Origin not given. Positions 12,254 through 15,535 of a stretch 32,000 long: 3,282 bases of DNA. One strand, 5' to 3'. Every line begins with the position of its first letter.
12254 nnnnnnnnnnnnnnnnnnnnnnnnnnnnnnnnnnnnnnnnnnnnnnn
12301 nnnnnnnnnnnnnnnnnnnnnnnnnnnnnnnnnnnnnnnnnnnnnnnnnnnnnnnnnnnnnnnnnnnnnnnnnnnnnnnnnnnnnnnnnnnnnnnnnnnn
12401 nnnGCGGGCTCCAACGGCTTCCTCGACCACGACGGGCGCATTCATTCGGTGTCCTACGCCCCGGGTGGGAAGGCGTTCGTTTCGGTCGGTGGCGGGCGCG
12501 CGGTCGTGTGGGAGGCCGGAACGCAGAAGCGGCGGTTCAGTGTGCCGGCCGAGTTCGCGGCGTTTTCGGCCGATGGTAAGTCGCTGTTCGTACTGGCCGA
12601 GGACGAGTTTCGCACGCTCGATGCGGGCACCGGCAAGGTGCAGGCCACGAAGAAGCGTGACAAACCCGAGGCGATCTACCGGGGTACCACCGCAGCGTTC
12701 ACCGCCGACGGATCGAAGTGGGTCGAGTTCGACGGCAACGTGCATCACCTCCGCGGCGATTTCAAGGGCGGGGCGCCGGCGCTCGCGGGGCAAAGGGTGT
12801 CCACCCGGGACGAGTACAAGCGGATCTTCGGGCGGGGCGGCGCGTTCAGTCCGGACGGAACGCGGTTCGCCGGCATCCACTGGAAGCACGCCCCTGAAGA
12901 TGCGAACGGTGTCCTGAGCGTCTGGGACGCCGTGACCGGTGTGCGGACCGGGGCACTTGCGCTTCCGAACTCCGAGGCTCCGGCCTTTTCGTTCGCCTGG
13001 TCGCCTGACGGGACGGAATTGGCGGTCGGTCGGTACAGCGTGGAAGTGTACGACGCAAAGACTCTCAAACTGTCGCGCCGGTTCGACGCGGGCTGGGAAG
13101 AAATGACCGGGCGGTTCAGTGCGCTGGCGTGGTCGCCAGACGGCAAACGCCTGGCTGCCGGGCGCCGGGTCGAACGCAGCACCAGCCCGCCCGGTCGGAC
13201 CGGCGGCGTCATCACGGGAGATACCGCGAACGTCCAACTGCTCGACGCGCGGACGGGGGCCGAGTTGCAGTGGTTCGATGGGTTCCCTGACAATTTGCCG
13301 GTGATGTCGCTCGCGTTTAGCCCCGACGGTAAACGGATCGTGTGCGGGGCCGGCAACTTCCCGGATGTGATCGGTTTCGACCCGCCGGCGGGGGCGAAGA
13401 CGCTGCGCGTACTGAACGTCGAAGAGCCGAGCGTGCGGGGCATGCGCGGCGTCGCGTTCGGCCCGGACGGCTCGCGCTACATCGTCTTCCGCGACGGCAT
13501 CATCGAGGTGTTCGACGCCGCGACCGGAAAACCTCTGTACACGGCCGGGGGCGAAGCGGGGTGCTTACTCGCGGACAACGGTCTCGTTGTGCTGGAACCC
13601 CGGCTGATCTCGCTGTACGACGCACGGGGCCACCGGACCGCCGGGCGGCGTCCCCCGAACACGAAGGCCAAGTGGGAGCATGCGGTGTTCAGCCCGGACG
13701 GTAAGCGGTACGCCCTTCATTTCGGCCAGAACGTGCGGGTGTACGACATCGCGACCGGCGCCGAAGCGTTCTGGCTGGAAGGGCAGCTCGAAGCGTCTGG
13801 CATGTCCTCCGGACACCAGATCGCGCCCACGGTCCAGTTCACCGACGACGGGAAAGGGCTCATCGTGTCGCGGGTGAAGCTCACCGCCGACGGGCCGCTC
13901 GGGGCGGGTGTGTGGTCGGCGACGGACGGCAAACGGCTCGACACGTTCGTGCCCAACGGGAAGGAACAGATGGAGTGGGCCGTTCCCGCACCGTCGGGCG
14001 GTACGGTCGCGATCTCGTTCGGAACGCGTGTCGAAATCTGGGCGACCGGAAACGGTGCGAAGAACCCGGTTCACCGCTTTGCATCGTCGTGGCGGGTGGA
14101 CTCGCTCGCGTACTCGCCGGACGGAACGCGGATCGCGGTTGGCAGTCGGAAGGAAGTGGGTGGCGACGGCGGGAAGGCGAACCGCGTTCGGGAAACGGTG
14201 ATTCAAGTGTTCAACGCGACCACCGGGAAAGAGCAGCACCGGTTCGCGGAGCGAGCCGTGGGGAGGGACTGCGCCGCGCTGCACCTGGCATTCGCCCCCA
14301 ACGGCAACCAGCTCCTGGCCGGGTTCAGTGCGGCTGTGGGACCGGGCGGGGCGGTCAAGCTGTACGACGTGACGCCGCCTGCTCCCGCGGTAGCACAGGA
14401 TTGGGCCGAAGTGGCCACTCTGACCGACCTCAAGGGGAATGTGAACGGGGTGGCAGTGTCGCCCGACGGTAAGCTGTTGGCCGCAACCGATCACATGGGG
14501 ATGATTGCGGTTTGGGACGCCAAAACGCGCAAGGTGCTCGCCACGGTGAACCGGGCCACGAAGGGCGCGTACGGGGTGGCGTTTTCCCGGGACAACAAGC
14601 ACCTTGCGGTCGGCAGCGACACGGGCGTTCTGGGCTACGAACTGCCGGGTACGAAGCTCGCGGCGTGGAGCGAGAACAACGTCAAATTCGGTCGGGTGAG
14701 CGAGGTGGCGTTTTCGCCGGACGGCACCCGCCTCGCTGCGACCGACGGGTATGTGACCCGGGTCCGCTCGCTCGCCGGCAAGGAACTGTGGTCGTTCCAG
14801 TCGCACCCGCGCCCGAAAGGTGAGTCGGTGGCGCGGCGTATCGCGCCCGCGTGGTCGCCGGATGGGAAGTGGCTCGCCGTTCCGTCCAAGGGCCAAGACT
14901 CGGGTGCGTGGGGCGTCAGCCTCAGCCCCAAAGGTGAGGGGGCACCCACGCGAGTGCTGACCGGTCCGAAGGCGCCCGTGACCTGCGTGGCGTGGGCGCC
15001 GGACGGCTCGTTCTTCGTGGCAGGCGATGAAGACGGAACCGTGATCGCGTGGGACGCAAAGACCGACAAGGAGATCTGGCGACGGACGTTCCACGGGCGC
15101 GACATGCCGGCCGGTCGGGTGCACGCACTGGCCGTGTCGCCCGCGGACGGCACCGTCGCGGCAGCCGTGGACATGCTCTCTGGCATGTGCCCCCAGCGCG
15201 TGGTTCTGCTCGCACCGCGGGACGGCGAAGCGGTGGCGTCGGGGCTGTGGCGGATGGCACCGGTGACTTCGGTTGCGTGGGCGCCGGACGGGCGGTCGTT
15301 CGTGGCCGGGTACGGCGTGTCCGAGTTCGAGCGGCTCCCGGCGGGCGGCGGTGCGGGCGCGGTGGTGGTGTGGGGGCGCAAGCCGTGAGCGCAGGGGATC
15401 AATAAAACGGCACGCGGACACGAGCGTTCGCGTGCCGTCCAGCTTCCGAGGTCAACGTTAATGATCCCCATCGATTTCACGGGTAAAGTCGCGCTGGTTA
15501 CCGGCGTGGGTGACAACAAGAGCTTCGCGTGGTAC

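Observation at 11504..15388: One polypeptide combining ECF sigma factor, membrane anchor and ~1000 aa of beta-propeller sensor, with no anti-sigma gene nearby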

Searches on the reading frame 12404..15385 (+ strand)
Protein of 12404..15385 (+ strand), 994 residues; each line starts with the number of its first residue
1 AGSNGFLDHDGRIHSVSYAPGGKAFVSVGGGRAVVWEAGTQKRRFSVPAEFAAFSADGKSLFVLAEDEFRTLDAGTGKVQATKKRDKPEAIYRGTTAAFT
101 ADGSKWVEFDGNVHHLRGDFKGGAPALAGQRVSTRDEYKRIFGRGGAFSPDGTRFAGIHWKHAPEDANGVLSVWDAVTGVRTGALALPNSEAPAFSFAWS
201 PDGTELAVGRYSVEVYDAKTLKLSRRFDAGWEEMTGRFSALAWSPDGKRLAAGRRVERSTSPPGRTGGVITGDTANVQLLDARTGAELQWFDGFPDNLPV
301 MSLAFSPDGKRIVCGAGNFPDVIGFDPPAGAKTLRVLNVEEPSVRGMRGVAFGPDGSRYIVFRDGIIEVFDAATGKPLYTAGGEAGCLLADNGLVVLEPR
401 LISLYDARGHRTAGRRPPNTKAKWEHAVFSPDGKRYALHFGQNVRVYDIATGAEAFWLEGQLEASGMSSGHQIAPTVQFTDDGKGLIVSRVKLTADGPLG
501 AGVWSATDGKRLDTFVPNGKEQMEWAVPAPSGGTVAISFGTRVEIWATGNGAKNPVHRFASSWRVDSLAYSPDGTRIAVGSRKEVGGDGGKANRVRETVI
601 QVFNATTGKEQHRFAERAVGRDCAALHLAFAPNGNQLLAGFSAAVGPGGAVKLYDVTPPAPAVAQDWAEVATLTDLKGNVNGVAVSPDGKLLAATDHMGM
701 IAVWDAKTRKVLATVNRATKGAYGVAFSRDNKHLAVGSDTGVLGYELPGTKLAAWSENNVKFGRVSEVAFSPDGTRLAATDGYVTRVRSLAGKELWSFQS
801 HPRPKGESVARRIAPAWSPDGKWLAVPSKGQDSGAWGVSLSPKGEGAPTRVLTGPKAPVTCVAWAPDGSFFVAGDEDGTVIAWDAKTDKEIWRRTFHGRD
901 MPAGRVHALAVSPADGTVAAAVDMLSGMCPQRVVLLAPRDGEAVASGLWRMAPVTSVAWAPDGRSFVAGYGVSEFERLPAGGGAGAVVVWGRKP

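Call 36: find_homologous_proteins(query=window:12404-15385:+, max_evalue=1e-10)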
Query window:12404-15385:+ (994 aa): 4192 proteins with E <= 1e-10 among 8000 candidates; the best 120 are listed.
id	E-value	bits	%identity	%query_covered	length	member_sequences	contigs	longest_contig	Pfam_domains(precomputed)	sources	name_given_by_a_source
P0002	0.0e+0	2265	100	100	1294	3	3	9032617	PF25168.2,PF13360.14,PF24105.2,PF24805.2,PF24817.2,PF23393.3,PF23389.2,PF25460.2,PF00400.39,PF23414.2,PF23410.5,PF25174.2,PF24814.2,PF23381.2,PF25173.2,PF23383.2,PF12894.14,PF25175.2,PF04542.21,PF24796.2,PF08281.19,PF07676.19,PF24780.2,PF23409.2,PF25172.2,PF26549.1,PF24782.3,PF25391.2,PF24807.2,PF25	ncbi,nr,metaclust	ncbi:ECF RNA polymerase sigma factor SigE [Gemmata obscuriglobus]|nr:sigma-70 family RNA polymerase 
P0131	3.2e-233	795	37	98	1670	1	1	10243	PF25168.2,PF23586.3,PF13360.14,PF24105.2,PF24805.2,PF23342.2,PF13570.14,PF24817.2,PF02239.23,PF23393.3,PF23389.2,PF24797.2,PF20426.5,PF25460.2,PF00400.39,PF23414.2,PF23410.5,PF23775.2,PF25174.2,PF24814.2,PF23381.2,PF25173.2,PF23383.2,PF25171.2,PF12894.14,PF25175.2,PF04542.21,PF24796.2,PF08281.19,PF0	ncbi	-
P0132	3.8e-186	639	35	85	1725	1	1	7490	PF25168.2,PF13360.14,PF24105.2,PF24805.2,PF23342.2,PF24817.2,PF23393.3,PF23389.2,PF24797.2,PF20426.5,PF25460.2,PF00400.39,PF23414.2,PF23410.5,PF23775.2,PF25174.2,PF24814.2,PF23381.2,PF25173.2,PF23383.2,PF25171.2,PF12894.14,PF25175.2,PF04542.21,PF24796.2,PF08281.19,PF07676.19,PF24780.2,PF23409.2,PF25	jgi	jgi:RNA polymerase sigma factor (sigma-70 family)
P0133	1.3e-183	631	41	100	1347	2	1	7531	PF25168.2,PF13360.14,PF24105.2,PF24805.2,PF23342.2,PF24817.2,PF23393.3,PF23389.2,PF24797.2,PF25460.2,PF00400.39,PF23414.2,PF23410.5,PF23775.2,PF25174.2,PF24814.2,PF23381.2,PF25173.2,PF23383.2,PF25171.2,PF12894.14,PF25175.2,PF04542.21,PF08281.19,PF07676.19,PF24780.2,PF23409.2,PF25172.2,PF25391.2,PF24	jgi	jgi:RNA polymerase sigma factor (sigma-70 family)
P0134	2.1e-183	630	37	79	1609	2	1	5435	PF13360.14,PF24105.2,PF24805.2,PF23342.2,PF24817.2,PF23393.3,PF23389.2,PF24797.2,PF25460.2,PF00400.39,PF23414.2,PF23410.5,PF23775.2,PF25174.2,PF24814.2,PF23381.2,PF25173.2,PF23383.2,PF25171.2,PF12894.14,PF25175.2,PF24796.2,PF08281.19,PF07676.19,PF24780.2,PF23409.2,PF25172.2,PF25391.2,PF24807.2,PF250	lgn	-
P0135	8.6e-182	625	32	99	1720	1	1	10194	PF13360.14,PF24105.2,PF24805.2,PF23342.2,PF13570.14,PF24817.2,PF23393.3,PF23389.2,PF24797.2,PF25460.2,PF00400.39,PF23414.2,PF23410.5,PF23775.2,PF25174.2,PF24814.2,PF23381.2,PF25173.2,PF23383.2,PF25171.2,PF12894.14,PF25175.2,PF04542.21,PF24796.2,PF08281.19,PF07676.19,PF24780.2,PF23409.2,PF25172.2,PF2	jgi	jgi:RNA polymerase sigma factor (sigma-70 family)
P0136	1.2e-179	618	38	77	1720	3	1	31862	PF25168.2,PF13360.14,PF24105.2,PF24805.2,PF23342.2,PF24817.2,PF23393.3,PF23389.2,PF24797.2,PF25460.2,PF00400.39,PF23414.2,PF23410.5,PF25174.2,PF24814.2,PF23381.2,PF25173.2,PF23383.2,PF25171.2,PF12894.14,PF25175.2,PF04542.21,PF24796.2,PF08281.19,PF07676.19,PF24780.2,PF23409.2,PF25172.2,PF25391.2,PF08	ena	-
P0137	7.2e-177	608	32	98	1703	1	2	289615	PF25168.2,PF23586.3,PF13360.14,PF24105.2,PF24805.2,PF23342.2,PF24817.2,PF10584.15,PF23393.3,PF23389.2,PF24797.2,PF25460.2,PF00400.39,PF04053.21,PF23414.2,PF23410.5,PF23775.2,PF25174.2,PF24814.2,PF23381.2,PF25173.2,PF23383.2,PF25171.2,PF12894.14,PF25175.2,PF04542.21,PF24796.2,PF08281.19,PF07676.19,PF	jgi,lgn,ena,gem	-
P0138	1.2e-174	601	32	99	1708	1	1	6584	PF25168.2,PF23586.3,PF13360.14,PF24105.2,PF24805.2,PF23342.2,PF13570.14,PF24817.2,PF02239.23,PF23393.3,PF23389.2,PF24797.2,PF20426.5,PF25460.2,PF00400.39,PF23414.2,PF23410.5,PF23775.2,PF25174.2,PF24814.2,PF23381.2,PF25173.2,PF23383.2,PF25171.2,PF12894.14,PF25175.2,PF04542.21,PF24796.2,PF08281.19,PF0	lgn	-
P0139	3.0e-159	550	32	98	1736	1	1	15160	PF25168.2,PF23586.3,PF13360.14,PF24105.2,PF24805.2,PF23342.2,PF13570.14,PF24817.2,PF02239.23,PF23393.3,PF23389.2,PF24797.2,PF20426.5,PF25460.2,PF00400.39,PF23414.2,PF23410.5,PF23775.2,PF25174.2,PF24814.2,PF23381.2,PF25173.2,PF23383.2,PF25171.2,PF12894.14,PF25175.2,PF04542.21,PF24796.2,PF08281.19,PF0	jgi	jgi:RNA polymerase sigma factor (sigma-70 family)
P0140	5.2e-136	473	32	98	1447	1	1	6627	PF24105.2,PF24805.2,PF24817.2,PF10584.15,PF23393.3,PF23389.2,PF24797.2,PF25460.2,PF00400.39,PF23414.2,PF25174.2,PF24814.2,PF23381.2,PF25173.2,PF23383.2,PF25171.2,PF12894.14,PF25175.2,PF04542.21,PF08281.19,PF07676.19,PF24780.2,PF23409.2,PF25172.2,PF26549.1,PF25391.2,PF08662.18,PF24807.2,PF25047.1,PF2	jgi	jgi:RNA polymerase sigma factor (sigma-70 family)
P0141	1.9e-127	445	35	99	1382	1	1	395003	PF25168.2,PF13360.14,PF24105.2,PF24805.2,PF23342.2,PF24817.2,PF23393.3,PF23389.2,PF24797.2,PF25460.2,PF00400.39,PF23414.2,PF25174.2,PF24814.2,PF23381.2,PF25173.2,PF23383.2,PF25171.2,PF12894.14,PF25175.2,PF04542.21,PF24796.2,PF08281.19,PF07676.19,PF24780.2,PF23409.2,PF25172.2,PF25391.2,PF08662.18,PF2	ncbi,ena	-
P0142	1.2e-120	422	42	65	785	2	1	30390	PF25174.2,PF24814.2,PF23381.2,PF25173.2,PF12894.14,PF24807.2,PF25175.2,PF24817.2,PF00400.39,PF07676.19,PF23414.2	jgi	jgi:WD40 repeat protein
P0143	3.1e-114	401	31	99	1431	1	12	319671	PF25168.2,PF13360.14,PF24105.2,PF24805.2,PF23342.2,PF13570.14,PF24817.2,PF10584.15,PF23393.3,PF23389.2,PF24797.2,PF20426.5,PF25460.2,PF00400.39,PF23414.2,PF23410.5,PF25174.2,PF24814.2,PF23381.2,PF25173.2,PF23383.2,PF25171.2,PF12894.14,PF25175.2,PF04542.21,PF24796.2,PF08281.19,PF07676.19,PF24780.2,PF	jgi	jgi:RNA polymerase sigma factor (sigma-70 family)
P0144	7.7e-100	353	29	97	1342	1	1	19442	PF25168.2,PF24105.2,PF24805.2,PF23342.2,PF24817.2,PF23393.3,PF23389.2,PF24797.2,PF20426.5,PF25460.2,PF00400.39,PF23414.2,PF23410.5,PF23775.2,PF25174.2,PF24814.2,PF23381.2,PF25173.2,PF23383.2,PF25171.2,PF12894.14,PF25175.2,PF04542.21,PF24796.2,PF08281.19,PF07676.19,PF24780.2,PF23409.2,PF25172.2,PF265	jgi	jgi:RNA polymerase sigma factor (sigma-70 family)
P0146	1.5e-92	329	30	98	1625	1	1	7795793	PF25168.2,PF24805.2,PF24817.2,PF23393.3,PF24797.2,PF25460.2,PF00400.39,PF23414.2,PF23410.5,PF25174.2,PF24814.2,PF17164.11,PF23381.2,PF25173.2,PF25171.2,PF12894.14,PF25175.2,PF04542.21,PF24796.2,PF08281.19,PF07676.19,PF24780.2,PF23409.2,PF26549.1,PF25391.2,PF24807.2,PF25047.1,PF04545.23,PF26550.2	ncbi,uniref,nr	ncbi:sigma-70 family RNA polymerase sigma factor [Urbifossiella limnaea]|uniref:ECF RNA polymerase s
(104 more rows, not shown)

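Call 53: predict_structure(alignment_id=A2)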
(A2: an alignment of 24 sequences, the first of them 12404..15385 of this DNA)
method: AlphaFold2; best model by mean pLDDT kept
length: 994 residues; sequences in the alignment: 24
mean_pLDDT: 82.0   pTM: 0.51
mean pLDDT of the five models: 82.0, 81.8, 81.1, 81.0, 79.6
residues with pLDDT >= 90: 413; 70-90: 382; 50-70: 138; < 50: 61
segments of 3 or more residues with pLDDT < 50: 1-6, 138-141, 230-235, 260-268, 342-345, 465-472, 587-593, 645-647, 974-982
pLDDT, mean of each block of 10 residues (from residue 1): 45 87 92 91 91 93 88 95 74 70 85 81 79 56 73 89 67 91 76 87 94 92 82 60 96 74 46 78 85 78 93 82 60 82 61 94 89 92 91 90 93 86 84 91 88 87 52 70 90 83 92 85 88 90 87 81 88 94 61 67 88 72 82 93 60 80 71 89 95 92 93 79 91 90 82 63 86 91 86 71 66 87 88 80 76 88 95 94 91 87 87 94 74 89 79 88 92 50 73 74
secondary structure, 60 per line:
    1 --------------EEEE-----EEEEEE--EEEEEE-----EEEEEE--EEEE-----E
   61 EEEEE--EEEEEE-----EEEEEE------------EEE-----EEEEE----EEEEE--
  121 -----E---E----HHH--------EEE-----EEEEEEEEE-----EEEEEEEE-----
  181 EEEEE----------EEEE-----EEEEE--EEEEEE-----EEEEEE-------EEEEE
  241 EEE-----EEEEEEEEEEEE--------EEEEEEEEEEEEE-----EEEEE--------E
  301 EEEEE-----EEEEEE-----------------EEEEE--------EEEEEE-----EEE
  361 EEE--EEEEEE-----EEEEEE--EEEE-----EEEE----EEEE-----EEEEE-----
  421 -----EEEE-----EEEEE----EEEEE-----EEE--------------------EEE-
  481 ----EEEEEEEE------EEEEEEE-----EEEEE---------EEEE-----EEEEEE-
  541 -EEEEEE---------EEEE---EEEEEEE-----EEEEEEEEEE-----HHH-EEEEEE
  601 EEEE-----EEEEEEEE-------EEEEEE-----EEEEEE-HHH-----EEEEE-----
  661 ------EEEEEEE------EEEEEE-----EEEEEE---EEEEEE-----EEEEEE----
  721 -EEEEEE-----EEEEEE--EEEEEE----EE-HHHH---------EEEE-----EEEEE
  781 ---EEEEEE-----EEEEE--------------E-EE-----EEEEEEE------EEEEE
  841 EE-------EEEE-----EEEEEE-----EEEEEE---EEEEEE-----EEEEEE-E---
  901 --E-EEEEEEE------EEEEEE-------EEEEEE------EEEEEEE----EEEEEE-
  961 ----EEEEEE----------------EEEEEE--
elements in order (helices of 4 or more, strands of 3 or more residues): E15-18 E24-29 E32-37 E43-48 E51-54 E60-65 E68-73 E79-84 E97-99 E105-109 E114-118 E146-148 E154-162 E168-175 E181-185 E196-199 E205-209 E212-217 E223-228 E236-243 E249-260 E269-281 E287-291 E300-305 E311-316 E334-338 E347-352 E358-363 E366-371 E377-382 E385-388 E394-397 E402-405 E411-415 E426-429 E435-439 E444-448 E454-456 E477-479 E485-492 E499-505 E511-515 E525-528 E534-539 E542-547 E557-560 E564-570 E576-585 E595-604 E610-617 E625-630 E636-641 E651-655 E667-673 E680-685 E691-696 E700-705 E711-716 E722-727 E733-738 E741-746 H754-757 E767-770 E776-780 E784-789 E795-799 E823-829 E836-842 E850-853 E859-864 E870-875 E879-884 E890-895 E905-911 E918-923 E931-936 E943-949 E954-959 E965-970 E987-992

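Call 57: fold_search(model_id=the predicted structure, library=pdb)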
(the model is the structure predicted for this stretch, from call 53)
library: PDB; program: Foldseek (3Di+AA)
matches with E <= 10: 1984; with E <= 0.001: 1927
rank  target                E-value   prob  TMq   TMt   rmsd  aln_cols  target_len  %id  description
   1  2ymu_A                1.6e-30  1.00  0.26  0.43  21.1       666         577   21  Structure of a highly repetitive propeller structure (released 2012-10-17)
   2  9n73_LO               3.6e-28  1.00  0.25  0.31  21.4       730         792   15  SSU processome maturation and disassembly, State G (released 2025-10-29)
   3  6u42_5L               4.6e-28  1.00  0.26  0.41  25.4       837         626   14  Natively decorated ciliary doublet microtubule (released 2019-11-13)
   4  5i2t                  2.5e-27  1.00  0.25  0.40  20.8       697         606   15  Domain characterization of the WD protein Pwp2 and their relevance in ribosome biogenesis (released 2017-06-21)
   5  9n6z_LO               1.0e-26  1.00  0.25  0.30  21.3       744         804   15  SSU processome maturation and disassembly, State D (released 2025-11-05)
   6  6zqd_UA               7.7e-26  1.00  0.25  0.31  22.1       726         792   14  Cryo-EM structure of the 90S pre-ribosome from Saccharomyces cerevisiae, state Post-A1 (released 2020-09-23)
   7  9n6v_LQ               8.1e-26  1.00  0.26  0.30  26.8       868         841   12  SSU processome maturation and disassembly, State A (released 2025-11-05)
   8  9e78_0L               1.8e-25  1.00  0.25  0.39  26.4       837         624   16  48-nm repeat of the Leishmania tarentolae doublet microtubule (released 2025-03-12)
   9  9e2g_2B               2.4e-25  1.00  0.24  0.38  26.2       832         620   15  Cryo-EM structure of 48 nm repeat of microtubule doublet from T. brucei flagellum (released 2025-03-12)
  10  9n6z_LQ               7.0e-25  1.00  0.26  0.32  28.2       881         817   12  SSU processome maturation and disassembly, State D (released 2025-11-05)
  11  6lqr_B1               7.7e-25  1.00  0.24  0.30  21.4       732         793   15  Cryo-EM structure of 90S small subunit preribosomes in transition states (State C) (released 2020-09-16)
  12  3shf                  7.7e-25  1.00  0.16  0.15  27.0      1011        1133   13  Crystal structure of the R265S mutant of full-length murine Apaf-1 (released 2011-08-24)
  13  6rxt_UL               9.3e-25  1.00  0.25  0.32  27.1       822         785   15  Cryo-EM structure of the 90S pre-ribosome (Kre33-Noc4) from Chaetomium thermophilum, state A (released 2019-08-14)
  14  7mqa_LR               1.1e-24  1.00  0.20  0.26  26.3       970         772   13  Cryo-EM structure of the human SSU processome, state post-A1 (released 2021-09-22)
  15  6rxt_UA               1.2e-24  1.00  0.24  0.28  21.7       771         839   14  Cryo-EM structure of the 90S pre-ribosome (Kre33-Noc4) from Chaetomium thermophilum, state A (released 2019-08-14)
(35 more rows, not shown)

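Call 70: find_encoding_contigs(protein=P0137, flank=7000, max_places=2)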
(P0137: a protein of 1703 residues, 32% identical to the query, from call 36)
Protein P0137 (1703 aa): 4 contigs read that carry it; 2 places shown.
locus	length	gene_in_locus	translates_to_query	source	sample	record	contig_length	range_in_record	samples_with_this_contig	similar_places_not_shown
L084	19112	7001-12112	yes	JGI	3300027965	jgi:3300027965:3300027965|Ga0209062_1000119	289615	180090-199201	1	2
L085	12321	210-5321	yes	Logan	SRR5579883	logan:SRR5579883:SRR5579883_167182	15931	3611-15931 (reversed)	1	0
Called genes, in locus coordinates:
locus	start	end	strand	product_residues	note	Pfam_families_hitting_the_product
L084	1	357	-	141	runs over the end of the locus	-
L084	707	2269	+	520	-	PF00069:Pkinase, PF07714:PK_Tyr_Ser-Thr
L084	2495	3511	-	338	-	PF02653:BPD_transp_2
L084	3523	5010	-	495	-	PF00005:ABC_tran, PF13304:AAA_21 (faint), PF00005:ABC_tran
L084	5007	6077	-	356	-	PF00532:Peripla_BP_1 (weak), PF13407:Peripla_BP_4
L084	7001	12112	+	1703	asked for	PF04542:Sigma70_r2, PF08281:Sigma70_r4_2, PF23381:Beta-prop_IFT122_1st, PF25174:Beta-prop_THOC3, PF25174:Beta-prop_THOC3, PF25174:Beta-prop_THOC3, PF23381:Beta-prop_IFT122_1st, PF23414:Beta-prop_EML_2, +44 more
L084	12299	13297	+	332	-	PF08240:ADH_N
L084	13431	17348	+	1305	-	PF13424:TPR_12, PF13374:TPR_10, PF13424:TPR_12, PF13424:TPR_12, PF13424:TPR_12, PF13374:TPR_10, PF13424:TPR_12, PF12770:CHAT, +8 more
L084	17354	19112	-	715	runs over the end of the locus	PF00005:ABC_tran, PF13304:AAA_21 (faint), PF12704:MacB_PCD, PF02687:FtsX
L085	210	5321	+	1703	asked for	PF04542:Sigma70_r2, PF08281:Sigma70_r4_2, PF23381:Beta-prop_IFT122_1st, PF25174:Beta-prop_THOC3, PF25174:Beta-prop_THOC3, PF25174:Beta-prop_THOC3, PF23381:Beta-prop_IFT122_1st, PF23414:Beta-prop_EML_2, +44 more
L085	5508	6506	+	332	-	PF08240:ADH_N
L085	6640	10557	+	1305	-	PF13424:TPR_12, PF13374:TPR_10, PF13424:TPR_12, PF13424:TPR_12, PF13424:TPR_12, PF13374:TPR_10, PF13424:TPR_12, PF12770:CHAT, +8 more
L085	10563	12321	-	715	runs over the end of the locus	PF00005:ABC_tran, PF13304:AAA_21 (faint), PF12704:MacB_PCD, PF02687:FtsX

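Call 71: find_encoding_contigs(protein=P0146, flank=7000, max_places=2)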
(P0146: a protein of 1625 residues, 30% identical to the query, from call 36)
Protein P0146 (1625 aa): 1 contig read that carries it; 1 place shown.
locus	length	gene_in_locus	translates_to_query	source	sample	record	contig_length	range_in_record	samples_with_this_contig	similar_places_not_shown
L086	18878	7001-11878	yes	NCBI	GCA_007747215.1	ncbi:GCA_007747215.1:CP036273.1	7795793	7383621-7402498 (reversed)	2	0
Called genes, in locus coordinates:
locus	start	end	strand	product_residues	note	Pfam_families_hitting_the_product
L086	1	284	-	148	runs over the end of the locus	PF22014:DUF6932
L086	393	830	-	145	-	PF02861:Clp_N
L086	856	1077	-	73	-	PF24024:DUF7336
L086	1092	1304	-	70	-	-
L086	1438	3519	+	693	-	PF00199:Catalase, PF06628:Catalase-rel, PF18011:Catalase_C (weak)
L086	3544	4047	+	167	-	-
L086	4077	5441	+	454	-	PF12708:Pect-lyase_RHGA_epim, PF05048:NosD (faint), PF13229:Beta_helix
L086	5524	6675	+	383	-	-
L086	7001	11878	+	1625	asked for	PF04542:Sigma70_r2, PF04545:Sigma70_r4 (weak), PF08281:Sigma70_r4_2, PF24814:WD40_Prp19 (weak), PF23381:Beta-prop_IFT122_1st (weak), PF25174:Beta-prop_THOC3 (weak), PF23381:Beta-prop_IFT122_1st, PF25174:Beta-prop_THOC3, +24 more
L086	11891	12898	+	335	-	PF06144:DNA_pol3_delta (weak), PF12169:DNA_pol3_gamma3 (weak), PF21694:DNA_pol3_delta_C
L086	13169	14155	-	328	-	PF01073:3Beta_HSD, PF01370:Epimerase, PF02719:Polysacc_synt_2, PF04321:RmlD_sub_bind, PF05368:NmrA (weak), PF07993:NAD_binding_4 (faint), PF13460:NAD_binding_10, PF16363:GDP_Man_Dehyd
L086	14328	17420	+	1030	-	PF14870:PSII_BNR, PF15902:Sortilin-Vps10 (faint), PF02012:BNR (faint), PF14870:PSII_BNR (weak), PF06452:CBM9_1 (weak)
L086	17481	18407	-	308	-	-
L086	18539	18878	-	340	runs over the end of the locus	PF04338:DUF481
